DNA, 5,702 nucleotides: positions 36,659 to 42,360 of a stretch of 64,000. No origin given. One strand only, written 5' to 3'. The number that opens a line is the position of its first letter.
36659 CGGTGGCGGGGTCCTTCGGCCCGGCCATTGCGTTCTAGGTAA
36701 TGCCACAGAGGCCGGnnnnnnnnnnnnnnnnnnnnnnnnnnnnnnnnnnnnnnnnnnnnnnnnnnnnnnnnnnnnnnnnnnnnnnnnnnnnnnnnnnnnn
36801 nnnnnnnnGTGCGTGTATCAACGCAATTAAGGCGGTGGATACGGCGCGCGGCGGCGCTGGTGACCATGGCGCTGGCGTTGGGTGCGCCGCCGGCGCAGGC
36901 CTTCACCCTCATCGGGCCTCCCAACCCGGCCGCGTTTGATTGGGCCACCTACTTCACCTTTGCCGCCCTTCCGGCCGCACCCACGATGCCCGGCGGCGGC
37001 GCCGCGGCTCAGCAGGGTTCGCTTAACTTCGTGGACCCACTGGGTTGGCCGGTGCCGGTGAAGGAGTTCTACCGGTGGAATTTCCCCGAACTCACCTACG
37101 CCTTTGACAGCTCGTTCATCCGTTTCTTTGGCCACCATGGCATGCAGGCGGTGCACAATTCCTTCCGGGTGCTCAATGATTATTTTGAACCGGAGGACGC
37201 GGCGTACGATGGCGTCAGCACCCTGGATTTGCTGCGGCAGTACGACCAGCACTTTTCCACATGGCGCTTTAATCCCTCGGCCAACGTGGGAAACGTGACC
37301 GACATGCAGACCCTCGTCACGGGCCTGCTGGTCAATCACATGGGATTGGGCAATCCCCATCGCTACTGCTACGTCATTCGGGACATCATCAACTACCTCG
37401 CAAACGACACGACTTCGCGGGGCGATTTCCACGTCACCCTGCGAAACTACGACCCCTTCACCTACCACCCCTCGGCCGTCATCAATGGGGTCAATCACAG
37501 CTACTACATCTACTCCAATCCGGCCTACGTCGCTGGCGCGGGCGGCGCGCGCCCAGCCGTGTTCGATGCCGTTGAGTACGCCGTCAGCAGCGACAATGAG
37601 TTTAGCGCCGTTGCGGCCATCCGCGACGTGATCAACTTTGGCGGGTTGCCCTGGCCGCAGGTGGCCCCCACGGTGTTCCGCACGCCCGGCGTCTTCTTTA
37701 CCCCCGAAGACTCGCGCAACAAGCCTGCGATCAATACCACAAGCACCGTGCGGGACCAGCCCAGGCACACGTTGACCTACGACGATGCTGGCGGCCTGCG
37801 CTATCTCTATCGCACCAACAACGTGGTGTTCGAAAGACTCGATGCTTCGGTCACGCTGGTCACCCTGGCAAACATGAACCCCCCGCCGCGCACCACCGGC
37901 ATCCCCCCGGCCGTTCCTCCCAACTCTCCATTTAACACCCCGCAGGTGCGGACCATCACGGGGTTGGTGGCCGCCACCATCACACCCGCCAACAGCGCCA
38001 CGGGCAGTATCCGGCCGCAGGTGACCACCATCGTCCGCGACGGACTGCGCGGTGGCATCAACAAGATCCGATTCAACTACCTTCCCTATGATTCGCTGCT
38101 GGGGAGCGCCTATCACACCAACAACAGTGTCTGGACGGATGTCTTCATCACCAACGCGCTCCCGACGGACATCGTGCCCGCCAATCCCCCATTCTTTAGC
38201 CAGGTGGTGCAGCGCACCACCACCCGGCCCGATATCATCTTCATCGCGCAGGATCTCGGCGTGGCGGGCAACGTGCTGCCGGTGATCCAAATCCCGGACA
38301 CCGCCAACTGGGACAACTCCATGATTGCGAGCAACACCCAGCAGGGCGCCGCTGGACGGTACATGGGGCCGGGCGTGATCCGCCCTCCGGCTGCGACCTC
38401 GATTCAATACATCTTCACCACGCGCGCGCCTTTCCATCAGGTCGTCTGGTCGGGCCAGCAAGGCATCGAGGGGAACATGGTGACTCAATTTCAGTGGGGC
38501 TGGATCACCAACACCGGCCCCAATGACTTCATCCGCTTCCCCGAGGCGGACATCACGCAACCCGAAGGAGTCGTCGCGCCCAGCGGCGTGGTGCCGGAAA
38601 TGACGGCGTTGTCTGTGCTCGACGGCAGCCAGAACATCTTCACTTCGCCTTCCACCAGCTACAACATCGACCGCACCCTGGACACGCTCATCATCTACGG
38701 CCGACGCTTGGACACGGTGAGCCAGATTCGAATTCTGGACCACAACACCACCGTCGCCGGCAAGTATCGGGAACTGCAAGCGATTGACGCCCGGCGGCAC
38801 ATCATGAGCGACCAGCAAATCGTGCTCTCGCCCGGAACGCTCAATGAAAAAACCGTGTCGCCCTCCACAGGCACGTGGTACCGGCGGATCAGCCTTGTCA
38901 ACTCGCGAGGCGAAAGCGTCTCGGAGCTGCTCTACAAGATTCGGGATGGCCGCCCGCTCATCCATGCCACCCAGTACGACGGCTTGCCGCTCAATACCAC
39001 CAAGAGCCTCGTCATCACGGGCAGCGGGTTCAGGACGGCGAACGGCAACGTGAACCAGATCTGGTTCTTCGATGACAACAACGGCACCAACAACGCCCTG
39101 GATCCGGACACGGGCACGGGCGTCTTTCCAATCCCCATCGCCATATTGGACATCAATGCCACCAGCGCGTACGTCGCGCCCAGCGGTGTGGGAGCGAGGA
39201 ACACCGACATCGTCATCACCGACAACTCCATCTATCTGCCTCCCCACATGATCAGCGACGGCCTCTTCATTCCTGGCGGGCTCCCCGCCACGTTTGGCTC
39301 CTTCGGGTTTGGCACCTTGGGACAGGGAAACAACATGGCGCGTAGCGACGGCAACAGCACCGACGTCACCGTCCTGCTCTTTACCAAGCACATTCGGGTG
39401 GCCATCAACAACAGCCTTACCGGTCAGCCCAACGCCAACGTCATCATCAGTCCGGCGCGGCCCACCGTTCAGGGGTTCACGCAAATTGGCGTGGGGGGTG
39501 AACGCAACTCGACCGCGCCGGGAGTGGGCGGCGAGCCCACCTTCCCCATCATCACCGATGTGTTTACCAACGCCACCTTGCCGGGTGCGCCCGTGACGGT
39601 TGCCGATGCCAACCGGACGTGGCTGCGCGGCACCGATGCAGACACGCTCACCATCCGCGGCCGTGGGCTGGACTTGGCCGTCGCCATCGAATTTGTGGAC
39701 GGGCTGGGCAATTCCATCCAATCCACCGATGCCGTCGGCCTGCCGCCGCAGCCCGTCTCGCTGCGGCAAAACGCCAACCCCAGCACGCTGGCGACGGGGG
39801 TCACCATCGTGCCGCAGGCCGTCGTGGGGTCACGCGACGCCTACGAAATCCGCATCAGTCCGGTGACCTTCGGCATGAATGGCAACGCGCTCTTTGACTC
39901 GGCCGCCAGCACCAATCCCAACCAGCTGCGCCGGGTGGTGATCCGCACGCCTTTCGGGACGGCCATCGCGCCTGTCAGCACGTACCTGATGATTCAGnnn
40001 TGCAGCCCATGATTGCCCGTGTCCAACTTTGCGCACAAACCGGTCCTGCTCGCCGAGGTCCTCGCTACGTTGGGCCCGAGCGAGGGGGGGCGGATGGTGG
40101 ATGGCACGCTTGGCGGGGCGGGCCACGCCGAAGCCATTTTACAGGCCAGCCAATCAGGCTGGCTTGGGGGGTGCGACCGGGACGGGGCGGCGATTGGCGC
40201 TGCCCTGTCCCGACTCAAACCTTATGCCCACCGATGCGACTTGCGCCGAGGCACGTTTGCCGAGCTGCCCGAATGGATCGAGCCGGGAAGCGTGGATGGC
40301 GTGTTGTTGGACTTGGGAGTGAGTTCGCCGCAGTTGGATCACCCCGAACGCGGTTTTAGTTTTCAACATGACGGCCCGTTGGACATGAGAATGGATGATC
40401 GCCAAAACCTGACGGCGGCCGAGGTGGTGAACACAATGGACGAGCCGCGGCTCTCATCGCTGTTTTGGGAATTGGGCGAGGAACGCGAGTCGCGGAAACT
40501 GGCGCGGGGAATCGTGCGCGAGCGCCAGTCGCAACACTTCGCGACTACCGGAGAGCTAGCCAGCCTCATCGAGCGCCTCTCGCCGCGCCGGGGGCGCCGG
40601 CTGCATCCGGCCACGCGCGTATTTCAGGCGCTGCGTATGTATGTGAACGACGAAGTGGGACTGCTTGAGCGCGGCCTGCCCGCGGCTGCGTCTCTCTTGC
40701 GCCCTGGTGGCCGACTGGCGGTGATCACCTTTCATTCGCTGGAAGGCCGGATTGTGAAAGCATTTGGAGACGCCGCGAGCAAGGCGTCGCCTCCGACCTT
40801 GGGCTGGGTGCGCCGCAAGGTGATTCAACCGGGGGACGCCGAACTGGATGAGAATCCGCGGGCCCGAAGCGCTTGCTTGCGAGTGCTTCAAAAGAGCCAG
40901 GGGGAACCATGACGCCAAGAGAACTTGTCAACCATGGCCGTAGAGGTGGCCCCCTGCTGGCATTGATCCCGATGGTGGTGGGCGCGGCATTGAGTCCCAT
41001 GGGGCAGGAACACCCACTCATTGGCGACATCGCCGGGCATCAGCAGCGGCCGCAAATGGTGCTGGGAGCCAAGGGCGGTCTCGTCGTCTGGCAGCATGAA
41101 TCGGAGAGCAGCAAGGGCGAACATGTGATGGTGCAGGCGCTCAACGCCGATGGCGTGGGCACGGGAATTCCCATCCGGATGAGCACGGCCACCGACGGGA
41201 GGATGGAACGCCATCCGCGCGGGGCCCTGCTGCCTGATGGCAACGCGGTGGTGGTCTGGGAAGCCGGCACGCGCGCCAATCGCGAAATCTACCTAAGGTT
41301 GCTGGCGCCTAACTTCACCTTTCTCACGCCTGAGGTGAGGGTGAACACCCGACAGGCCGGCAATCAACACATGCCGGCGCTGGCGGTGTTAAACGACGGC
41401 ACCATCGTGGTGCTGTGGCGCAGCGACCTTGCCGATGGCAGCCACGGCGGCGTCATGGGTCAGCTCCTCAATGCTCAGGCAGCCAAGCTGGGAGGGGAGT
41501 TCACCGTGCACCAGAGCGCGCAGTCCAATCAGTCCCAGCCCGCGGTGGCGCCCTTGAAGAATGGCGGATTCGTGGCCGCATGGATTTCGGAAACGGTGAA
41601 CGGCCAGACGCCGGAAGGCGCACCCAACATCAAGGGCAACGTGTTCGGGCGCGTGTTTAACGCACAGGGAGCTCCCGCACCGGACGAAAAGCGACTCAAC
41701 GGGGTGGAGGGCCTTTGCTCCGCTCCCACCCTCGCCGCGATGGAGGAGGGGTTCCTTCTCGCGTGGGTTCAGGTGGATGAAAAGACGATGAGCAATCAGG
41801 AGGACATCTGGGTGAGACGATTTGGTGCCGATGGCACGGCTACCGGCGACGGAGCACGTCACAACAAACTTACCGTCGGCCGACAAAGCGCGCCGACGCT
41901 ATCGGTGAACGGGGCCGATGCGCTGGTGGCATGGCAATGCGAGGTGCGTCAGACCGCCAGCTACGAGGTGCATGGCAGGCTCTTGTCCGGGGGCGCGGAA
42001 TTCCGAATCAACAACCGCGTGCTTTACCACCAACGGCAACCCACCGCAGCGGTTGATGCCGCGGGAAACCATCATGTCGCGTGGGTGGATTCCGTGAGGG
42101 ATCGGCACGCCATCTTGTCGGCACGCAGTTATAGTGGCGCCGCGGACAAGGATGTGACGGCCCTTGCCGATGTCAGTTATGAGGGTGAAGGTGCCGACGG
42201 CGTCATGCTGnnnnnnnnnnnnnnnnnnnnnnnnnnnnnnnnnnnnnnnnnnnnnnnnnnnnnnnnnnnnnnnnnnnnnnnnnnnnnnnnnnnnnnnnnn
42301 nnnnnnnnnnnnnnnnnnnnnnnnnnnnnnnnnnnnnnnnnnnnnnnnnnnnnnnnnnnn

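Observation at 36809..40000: ~1063-aa secreted protein of unknown function inserted between mraZ and rsmH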

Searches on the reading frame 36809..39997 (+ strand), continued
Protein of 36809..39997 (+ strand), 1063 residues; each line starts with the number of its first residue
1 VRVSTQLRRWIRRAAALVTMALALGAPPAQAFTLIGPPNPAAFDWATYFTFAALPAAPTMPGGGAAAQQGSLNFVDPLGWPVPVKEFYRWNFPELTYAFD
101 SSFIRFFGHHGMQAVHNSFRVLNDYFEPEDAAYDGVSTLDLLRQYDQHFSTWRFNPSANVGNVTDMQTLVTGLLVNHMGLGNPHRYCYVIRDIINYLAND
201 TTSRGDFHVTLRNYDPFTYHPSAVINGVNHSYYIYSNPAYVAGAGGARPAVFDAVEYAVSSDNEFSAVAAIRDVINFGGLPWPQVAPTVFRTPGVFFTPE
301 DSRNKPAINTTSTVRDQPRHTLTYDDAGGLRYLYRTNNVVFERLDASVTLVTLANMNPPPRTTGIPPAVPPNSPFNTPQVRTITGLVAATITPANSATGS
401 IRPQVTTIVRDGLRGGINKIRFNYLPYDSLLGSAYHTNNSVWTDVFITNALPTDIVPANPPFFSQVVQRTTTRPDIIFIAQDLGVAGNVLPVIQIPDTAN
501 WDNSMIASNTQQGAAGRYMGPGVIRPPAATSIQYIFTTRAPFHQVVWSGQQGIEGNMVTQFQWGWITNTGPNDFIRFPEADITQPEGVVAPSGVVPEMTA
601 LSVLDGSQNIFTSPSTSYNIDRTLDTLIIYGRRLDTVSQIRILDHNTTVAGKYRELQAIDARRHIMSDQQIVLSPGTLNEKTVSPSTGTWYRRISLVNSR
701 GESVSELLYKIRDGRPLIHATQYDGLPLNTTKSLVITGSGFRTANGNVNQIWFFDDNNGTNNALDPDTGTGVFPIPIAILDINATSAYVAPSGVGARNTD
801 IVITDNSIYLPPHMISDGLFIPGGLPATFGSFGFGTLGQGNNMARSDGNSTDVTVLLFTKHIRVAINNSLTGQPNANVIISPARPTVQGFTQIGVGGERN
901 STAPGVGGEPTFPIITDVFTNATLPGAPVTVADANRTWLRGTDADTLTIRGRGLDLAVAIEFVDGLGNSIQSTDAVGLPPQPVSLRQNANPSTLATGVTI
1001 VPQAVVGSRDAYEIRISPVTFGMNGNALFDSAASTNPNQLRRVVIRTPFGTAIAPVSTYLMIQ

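Call 95: search_protein_families(library=pfam, proteins=[L023:1-1725:+, L023:1599-2672:+, L023:9590-11485:+, L031:3-2450:+, L041:737-1873:+, L043:2-2638:+, L043:2701-3630:-, L043:6348-10181:+], max_evalue=0.001)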
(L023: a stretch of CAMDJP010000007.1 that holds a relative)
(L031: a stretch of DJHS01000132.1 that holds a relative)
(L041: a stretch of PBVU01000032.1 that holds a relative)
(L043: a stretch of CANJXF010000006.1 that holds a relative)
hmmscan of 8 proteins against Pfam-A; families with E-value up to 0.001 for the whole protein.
L023:1-1725:+ (575 aa): 1 family
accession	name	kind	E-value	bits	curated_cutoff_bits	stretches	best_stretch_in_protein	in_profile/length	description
PF00263.26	Secretin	-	5.8e-32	111.1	27.5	1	411-547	49-169/169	Bacterial type II and III secretion system protein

L023:1599-2672:+ (358 aa): 3 families
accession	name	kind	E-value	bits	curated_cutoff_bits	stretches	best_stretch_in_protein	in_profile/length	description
PF02739.22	5_3_exonuc_N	-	4.3e-49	166.8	34.3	1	68-231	1-163/164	5'-3' exonuclease, N-terminal resolvase-like domain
PF01367.25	5_3_exonuc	-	6.8e-27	94.3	40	1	233-328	1-96/97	5'-3' exonuclease, C-terminal SAM fold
PF14520.12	HHH_5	-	0.00048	21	27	0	254-279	6-32/57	Helix-hairpin-helix domain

L023:9590-11485:+ (632 aa): 0 families

L031:3-2450:+ (816 aa): 0 families

L041:737-1873:+ (379 aa): 2 families
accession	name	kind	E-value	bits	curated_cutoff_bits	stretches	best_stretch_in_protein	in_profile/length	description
PF08238.18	Sel1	-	4.9e-36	122.3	30.7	4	119-154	1-36/36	Sel1 repeat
PF07661.19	MORN_2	-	0.00011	22.4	29.6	0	298-312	1-15/22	MORN repeat variant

L043:2-2638:+ (879 aa): 5 families
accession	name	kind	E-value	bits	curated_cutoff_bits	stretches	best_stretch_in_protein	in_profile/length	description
PF00263.26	Secretin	-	1.4e-29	103.3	27.5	1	645-849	1-169/169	Bacterial type II and III secretion system protein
PF07719.23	TPR_2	-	1.1e-05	25.6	27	0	140-166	8-34/34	Tetratricopeptide repeat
PF13428.12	TPR_14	-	2.3e-05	25.1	23.5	0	141-173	9-41/44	Tetratricopeptide repeat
PF14559.12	TPR_19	-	8.2e-05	23.3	25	0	143-173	1-31/68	Tetratricopeptide repeat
PF13432.12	TPR_16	-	0.00064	20.6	32.7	0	140-175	4-39/65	Tetratricopeptide repeat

L043:2701-3630:- (310 aa): 0 families

L043:6348-10181:+ (1278 aa): 1 family
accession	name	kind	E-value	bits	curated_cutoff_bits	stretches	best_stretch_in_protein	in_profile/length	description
PF18998.6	Flg_new_2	-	5.4e-06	26.7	23.6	1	884-944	11-72/73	Divergent InlB B-repeat domain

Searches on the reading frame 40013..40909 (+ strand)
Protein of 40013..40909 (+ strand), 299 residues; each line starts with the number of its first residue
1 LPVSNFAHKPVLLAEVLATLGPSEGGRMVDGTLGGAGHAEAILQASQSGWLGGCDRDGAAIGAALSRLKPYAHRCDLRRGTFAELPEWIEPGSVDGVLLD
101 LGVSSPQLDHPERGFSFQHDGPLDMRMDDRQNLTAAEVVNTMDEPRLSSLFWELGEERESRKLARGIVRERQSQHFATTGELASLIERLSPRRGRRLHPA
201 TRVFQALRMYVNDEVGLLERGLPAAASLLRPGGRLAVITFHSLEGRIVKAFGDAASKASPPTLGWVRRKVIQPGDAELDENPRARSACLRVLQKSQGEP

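Call 3: search_protein_families(library=pfam, proteins=[window:40013-40909:+], max_evalue=0.1)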
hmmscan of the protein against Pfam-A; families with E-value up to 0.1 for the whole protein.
window:40013-40909:+ (299 aa): 1 family
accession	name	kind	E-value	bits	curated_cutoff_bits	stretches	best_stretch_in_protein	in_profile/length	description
PF01795.25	Methyltransf_5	-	5.7e-96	322.1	27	1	5-294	1-308/309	MraW methylase family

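Call 4: search_protein_families(library=ncbifam, proteins=[window:40013-40909:+], max_evalue=0.1)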
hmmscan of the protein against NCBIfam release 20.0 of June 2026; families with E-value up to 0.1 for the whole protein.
window:40013-40909:+ (299 aa): 2 families
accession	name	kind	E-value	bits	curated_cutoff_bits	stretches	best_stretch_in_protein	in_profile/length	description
TIGR00006.1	TIGR00006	equivalog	2e-89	300.1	154.3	1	4-294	3-309/310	16S rRNA (cytosine(1402)-N(4))-methyltransferase RsmH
NF005401.0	PRK06948.1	subfamily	0.051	12.2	906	1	159-298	388-513/604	ribonucleotide reductase-like protein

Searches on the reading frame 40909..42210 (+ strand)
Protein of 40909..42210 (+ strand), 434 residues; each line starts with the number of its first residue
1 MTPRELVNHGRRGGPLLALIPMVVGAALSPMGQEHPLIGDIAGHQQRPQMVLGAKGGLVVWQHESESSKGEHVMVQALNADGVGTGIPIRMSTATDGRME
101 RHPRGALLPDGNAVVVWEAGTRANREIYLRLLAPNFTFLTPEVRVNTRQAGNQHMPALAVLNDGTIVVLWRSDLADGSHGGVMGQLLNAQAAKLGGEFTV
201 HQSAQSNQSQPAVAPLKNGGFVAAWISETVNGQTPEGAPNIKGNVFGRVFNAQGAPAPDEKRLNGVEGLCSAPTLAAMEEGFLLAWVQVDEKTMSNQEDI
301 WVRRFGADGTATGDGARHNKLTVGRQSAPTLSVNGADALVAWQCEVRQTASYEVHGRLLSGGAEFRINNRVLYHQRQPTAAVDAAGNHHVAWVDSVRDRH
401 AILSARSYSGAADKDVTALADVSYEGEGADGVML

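Call 81: find_homologous_proteins(query=window:40909-42210:+, max_evalue=0.00001)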
Query window:40909-42210:+ (434 aa): 35 proteins with E <= 0.00001 among 8000 candidates.
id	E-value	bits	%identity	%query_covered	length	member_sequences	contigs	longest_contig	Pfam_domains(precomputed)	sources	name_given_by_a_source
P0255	3.9e-288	973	100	100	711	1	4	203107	-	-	-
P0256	1.8e-178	612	67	94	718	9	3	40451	-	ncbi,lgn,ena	-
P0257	9.0e-106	373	44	96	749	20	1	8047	-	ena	-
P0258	5.6e-88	314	43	90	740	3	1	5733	-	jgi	jgi:hypothetical protein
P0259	7.4e-83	297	43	88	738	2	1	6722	-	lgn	-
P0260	1.7e-82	296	41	92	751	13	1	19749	-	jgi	-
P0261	2.5e-78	282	37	87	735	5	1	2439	-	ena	-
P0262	4.6e-76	275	39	89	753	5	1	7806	-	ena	-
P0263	8.1e-76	274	38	92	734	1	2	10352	-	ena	-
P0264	1.6e-75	273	39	89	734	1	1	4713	-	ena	-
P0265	2.3e-75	272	39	89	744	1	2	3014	-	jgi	jgi:hypothetical protein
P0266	2.8e-75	272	39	89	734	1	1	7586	-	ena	-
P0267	4.3e-75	272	39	88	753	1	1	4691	-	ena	-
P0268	7.8e-75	271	39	91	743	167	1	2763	-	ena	-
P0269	9.1e-75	271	39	89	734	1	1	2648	-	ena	-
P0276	2.3e-45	174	34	85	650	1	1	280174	-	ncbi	-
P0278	6.3e-42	162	31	83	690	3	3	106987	-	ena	-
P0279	6.5e-38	149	31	87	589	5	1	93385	-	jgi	jgi:hypothetical protein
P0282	1.7e-24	105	28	58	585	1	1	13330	PF00353.26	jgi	jgi:Ca2+-binding RTX toxin-like protein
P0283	4.9e-23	100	28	73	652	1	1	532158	PF00353.26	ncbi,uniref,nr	ncbi:calcium-binding protein [Microvirga solisilvae]|uniref:calcium-binding protein n=1 Tax=Microvir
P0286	1.2e-12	66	28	61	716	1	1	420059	PF00353.26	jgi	jgi:serralysin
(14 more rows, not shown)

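Call 82: find_encoding_contigs(protein=P0276, flank=6000, max_places=1)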
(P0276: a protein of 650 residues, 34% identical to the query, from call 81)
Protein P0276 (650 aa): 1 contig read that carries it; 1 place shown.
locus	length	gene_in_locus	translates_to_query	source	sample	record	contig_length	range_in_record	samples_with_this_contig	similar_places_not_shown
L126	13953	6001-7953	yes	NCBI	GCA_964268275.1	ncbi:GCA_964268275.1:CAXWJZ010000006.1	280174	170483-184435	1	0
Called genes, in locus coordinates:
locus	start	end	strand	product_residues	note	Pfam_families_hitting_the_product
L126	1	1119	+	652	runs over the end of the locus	PF11104:PilM_2, PF14450:FtsA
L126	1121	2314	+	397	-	PF28028:Amuc_1100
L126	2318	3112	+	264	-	-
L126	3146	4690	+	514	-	-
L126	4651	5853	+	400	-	PF00263:Secretin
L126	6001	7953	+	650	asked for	-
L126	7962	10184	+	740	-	-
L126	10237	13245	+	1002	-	-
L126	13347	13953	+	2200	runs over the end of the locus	PF12768:Rax2 (faint), PF07494:Reg_prop (faint), PF17164:DUF5122, PF03160:Calx-beta, PF17164:DUF5122, PF03160:Calx-beta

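Call 83: find_encoding_contigs(protein=P0278, flank=6000, max_places=1)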
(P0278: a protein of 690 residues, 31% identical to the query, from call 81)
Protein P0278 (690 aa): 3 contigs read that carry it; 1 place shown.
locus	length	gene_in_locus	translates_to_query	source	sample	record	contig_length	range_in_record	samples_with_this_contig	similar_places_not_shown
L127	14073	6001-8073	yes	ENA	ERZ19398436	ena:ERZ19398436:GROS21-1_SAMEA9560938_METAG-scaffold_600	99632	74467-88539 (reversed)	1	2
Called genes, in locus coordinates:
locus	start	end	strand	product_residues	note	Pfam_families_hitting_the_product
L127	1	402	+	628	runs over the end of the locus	PF11104:PilM_2, PF14450:FtsA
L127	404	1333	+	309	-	PF28028:Amuc_1100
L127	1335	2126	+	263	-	-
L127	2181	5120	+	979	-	-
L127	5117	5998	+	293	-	PF02739:5_3_exonuc_N, PF01367:5_3_exonuc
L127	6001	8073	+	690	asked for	-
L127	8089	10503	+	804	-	-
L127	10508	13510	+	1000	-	-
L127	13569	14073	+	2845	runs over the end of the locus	PF00400:WD40 (faint), PF17164:DUF5122 (weak), PF12768:Rax2 (faint), PF17164:DUF5122, PF03160:Calx-beta, PF17164:DUF5122, PF03160:Calx-beta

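Call 84: find_encoding_contigs(protein=P0279, flank=6000, max_places=1)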
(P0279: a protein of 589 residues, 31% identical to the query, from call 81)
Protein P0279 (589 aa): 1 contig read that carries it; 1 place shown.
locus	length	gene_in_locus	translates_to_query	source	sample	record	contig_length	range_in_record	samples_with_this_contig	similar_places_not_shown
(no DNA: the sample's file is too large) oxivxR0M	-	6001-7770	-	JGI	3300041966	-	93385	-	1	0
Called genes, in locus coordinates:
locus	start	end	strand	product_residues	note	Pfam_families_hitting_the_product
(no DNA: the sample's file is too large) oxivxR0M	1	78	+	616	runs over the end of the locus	PF11104:PilM_2, PF14450:FtsA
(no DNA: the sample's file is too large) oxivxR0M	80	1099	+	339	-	PF28028:Amuc_1100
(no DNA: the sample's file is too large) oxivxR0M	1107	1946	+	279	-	-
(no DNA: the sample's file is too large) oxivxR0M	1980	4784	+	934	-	PF13428:TPR_14 (faint), PF00263:Secretin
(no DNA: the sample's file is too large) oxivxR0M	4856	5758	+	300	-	PF02739:5_3_exonuc_N, PF01367:5_3_exonuc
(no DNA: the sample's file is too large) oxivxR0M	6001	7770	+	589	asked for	-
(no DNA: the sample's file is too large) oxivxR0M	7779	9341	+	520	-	-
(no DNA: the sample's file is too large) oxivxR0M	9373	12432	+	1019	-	-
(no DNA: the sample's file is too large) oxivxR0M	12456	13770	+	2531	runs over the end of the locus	PF12768:Rax2 (faint), PF17164:DUF5122, PF03160:Calx-beta, PF17164:DUF5122, PF03160:Calx-beta, PF17164:DUF5122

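Call 95: search_protein_families(library=pfam, proteins=[L126:10237-13242:+, L126:2318-3109:+], max_evalue=0.001)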
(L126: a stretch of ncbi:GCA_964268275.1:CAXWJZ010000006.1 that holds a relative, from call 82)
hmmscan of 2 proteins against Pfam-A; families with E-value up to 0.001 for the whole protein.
L126:10237-13242:+ (1002 aa): 0 families

L126:2318-3109:+ (264 aa): 0 families
